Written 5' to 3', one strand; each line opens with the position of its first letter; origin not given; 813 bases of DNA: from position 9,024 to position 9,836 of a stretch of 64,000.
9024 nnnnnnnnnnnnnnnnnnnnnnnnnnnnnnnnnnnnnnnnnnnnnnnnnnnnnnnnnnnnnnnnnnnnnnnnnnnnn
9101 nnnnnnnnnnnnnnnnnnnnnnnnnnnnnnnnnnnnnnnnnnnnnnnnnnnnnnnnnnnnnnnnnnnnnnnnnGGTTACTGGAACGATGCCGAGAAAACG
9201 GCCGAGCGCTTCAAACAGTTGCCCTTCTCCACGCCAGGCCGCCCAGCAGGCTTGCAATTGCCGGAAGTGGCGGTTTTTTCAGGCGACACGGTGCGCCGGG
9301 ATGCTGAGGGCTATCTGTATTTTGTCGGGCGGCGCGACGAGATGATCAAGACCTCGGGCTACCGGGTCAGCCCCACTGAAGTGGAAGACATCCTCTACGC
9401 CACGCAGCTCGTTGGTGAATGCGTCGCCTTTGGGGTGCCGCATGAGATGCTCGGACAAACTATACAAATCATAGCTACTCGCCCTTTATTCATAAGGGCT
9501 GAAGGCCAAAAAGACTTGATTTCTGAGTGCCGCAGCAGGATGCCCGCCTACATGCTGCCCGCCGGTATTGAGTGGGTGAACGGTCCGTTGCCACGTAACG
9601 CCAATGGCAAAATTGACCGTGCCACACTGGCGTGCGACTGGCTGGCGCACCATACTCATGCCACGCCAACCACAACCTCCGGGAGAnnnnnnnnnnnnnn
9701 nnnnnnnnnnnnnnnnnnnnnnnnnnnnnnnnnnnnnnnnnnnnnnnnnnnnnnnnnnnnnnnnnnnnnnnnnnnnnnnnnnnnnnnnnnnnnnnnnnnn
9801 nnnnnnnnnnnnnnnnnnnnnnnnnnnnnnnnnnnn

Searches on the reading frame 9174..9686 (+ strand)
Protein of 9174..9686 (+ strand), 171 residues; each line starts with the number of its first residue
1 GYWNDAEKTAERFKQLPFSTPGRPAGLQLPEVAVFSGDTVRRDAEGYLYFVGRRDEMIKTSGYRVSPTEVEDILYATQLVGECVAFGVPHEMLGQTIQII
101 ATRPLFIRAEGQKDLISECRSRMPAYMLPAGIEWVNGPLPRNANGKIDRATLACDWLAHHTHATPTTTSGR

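Call 54: search_solved_structures(query=window:9174-9686:+, show_alignments=4, max_evalue=1e-10)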
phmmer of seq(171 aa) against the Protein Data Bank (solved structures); distinct sequences matched with E-value up to 1e-10: 44.
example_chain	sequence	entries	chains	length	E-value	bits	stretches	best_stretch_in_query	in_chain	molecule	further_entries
3etc_A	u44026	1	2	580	8.5e-16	61.5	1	36-151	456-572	AMP-binding protein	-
8biq_D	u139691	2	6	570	2.2e-15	60.1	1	34-152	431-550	4-hydroxybutyrate--CoA ligase 1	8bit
4wv3_A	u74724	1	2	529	1.2e-14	57.7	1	36-153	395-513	Anthranilate-CoA ligase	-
5ie0_A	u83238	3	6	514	1.7e-14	57.2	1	36-156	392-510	Oxalate--CoA ligase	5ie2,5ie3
9be3_A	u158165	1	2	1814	3.2e-14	56.4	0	27-152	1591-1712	Linear gramicidin synthase subunit A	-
9be4_A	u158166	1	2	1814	3.2e-14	56.4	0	27-152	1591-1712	Linear gramicidin synthase subunit A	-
6mfz_A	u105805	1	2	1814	3.2e-14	56.4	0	27-152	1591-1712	Linear gramicidin synthase subunit A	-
9meh_A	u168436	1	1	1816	3.2e-14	56.4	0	27-152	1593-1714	Linear gramicidin synthase subunit A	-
6mfy_A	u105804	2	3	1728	3.4e-14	56.3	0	27-152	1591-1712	Linear gramicidin synthase subunit A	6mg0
8aff_A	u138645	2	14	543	1.5e-13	54.1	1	36-153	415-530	Oxalate--CoA ligase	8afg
4gr5_A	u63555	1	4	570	5e-13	52.5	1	1-152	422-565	Non-ribosomal peptide synthetase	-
2p2b_A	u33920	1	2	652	5.4e-13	52.3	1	34-152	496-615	Acetyl-coenzyme A synthetase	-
2p2m_A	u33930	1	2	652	5.5e-13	52.3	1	34-152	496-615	Acetyl-coenzyme A synthetase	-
2p2f_A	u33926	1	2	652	5.5e-13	52.3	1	34-152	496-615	Acetyl-coenzyme A synthetase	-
5jrh_A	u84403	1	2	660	5.5e-13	52.3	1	34-152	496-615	Acetyl-coenzyme A synthetase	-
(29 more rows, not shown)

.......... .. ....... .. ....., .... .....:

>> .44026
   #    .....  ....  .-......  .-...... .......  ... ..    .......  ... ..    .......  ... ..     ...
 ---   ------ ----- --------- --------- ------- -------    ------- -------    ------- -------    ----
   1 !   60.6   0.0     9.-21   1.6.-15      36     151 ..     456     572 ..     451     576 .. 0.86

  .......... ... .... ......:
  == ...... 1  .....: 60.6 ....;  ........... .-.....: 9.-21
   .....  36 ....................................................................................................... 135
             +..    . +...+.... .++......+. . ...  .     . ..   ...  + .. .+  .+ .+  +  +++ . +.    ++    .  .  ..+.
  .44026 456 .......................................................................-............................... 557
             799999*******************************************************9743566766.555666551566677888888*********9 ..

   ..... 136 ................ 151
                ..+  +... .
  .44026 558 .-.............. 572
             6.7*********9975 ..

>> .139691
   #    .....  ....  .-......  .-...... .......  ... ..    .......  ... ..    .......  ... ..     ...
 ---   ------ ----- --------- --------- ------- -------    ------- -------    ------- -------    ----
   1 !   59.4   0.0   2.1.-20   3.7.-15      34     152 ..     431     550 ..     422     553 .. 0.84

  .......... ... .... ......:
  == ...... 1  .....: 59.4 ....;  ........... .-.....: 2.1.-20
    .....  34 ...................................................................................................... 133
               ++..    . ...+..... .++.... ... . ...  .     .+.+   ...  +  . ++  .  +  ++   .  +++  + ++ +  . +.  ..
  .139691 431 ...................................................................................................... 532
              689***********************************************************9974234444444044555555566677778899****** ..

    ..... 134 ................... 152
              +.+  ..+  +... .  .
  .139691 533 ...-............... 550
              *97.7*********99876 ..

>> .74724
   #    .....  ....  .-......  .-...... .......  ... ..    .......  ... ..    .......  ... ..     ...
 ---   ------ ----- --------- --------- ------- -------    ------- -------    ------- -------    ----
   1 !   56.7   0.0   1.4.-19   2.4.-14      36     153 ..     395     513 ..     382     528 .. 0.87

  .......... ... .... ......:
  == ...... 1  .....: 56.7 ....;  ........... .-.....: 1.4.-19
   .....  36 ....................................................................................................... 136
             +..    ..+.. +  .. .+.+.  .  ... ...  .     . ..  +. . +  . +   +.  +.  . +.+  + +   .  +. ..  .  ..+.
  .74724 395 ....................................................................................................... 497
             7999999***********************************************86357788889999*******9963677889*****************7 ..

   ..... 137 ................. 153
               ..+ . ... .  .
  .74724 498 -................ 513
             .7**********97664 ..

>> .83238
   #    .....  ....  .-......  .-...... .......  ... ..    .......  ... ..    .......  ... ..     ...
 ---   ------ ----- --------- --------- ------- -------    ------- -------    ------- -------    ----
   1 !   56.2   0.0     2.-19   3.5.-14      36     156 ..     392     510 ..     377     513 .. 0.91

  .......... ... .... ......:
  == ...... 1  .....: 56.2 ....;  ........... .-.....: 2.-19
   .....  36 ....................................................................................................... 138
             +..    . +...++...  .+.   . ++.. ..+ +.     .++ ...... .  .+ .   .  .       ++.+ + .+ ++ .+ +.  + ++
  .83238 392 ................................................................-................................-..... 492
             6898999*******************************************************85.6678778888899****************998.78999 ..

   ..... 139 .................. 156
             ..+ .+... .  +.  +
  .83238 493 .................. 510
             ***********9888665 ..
